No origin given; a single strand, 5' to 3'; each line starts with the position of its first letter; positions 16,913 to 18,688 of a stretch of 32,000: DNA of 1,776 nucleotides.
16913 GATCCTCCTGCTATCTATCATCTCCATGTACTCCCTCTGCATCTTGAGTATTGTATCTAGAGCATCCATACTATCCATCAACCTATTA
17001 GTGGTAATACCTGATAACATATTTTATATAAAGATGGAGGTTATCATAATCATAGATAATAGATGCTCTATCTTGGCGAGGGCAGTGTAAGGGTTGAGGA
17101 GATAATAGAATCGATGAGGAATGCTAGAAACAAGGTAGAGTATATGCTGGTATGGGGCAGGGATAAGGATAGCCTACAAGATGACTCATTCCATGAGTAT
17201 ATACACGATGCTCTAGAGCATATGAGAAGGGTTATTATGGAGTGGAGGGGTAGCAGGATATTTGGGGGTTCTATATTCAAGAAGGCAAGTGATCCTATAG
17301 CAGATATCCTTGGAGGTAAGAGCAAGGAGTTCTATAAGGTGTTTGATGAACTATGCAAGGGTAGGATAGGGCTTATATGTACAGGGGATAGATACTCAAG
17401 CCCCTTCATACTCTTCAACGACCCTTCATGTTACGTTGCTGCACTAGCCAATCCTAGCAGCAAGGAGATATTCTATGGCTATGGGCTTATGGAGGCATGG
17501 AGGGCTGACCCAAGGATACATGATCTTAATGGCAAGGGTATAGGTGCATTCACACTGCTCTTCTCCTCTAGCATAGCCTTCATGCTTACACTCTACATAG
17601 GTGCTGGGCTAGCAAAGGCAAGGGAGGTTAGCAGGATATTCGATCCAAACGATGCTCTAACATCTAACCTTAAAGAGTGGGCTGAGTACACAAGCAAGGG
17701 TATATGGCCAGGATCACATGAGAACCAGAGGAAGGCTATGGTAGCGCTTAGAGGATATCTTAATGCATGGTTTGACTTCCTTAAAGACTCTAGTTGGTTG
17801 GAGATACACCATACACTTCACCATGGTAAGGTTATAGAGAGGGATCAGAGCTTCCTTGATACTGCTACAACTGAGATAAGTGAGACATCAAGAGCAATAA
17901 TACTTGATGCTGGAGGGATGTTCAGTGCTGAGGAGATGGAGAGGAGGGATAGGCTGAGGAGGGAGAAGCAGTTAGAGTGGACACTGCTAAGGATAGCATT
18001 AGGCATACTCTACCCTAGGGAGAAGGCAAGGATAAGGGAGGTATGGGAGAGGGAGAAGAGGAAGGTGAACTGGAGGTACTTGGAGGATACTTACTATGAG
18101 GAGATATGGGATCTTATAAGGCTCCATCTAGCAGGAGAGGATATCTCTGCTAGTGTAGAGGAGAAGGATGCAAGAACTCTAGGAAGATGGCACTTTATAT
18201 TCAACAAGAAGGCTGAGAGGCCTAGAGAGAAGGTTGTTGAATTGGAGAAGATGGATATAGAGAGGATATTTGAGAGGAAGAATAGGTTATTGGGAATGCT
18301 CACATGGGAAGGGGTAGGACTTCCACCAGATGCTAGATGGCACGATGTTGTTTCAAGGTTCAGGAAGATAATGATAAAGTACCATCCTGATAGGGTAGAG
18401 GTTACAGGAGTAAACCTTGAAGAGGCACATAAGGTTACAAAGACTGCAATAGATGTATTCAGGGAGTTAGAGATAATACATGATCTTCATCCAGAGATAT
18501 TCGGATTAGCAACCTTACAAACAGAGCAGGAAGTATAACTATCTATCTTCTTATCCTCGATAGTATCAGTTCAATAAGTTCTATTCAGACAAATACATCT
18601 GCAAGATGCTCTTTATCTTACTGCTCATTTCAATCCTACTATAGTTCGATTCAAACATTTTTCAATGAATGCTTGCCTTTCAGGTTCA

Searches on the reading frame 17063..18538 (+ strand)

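Call 7: search_protein_families(library=ncbifam, proteins=[window:17063-18538:+], max_evalue=0.01)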
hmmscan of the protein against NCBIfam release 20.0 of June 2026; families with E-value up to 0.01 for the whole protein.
window:17063-18538:+ (491 aa): 0 families

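Call 8: search_protein_families(library=pfam, proteins=[window:17063-18538:+], max_evalue=0.01)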
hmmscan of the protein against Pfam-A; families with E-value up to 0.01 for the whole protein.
window:17063-18538:+ (491 aa): 1 family
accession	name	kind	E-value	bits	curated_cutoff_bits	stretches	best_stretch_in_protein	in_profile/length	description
PF00226.36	DnaJ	-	0.0034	17.9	27.8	1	419-465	7-52/63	DnaJ domain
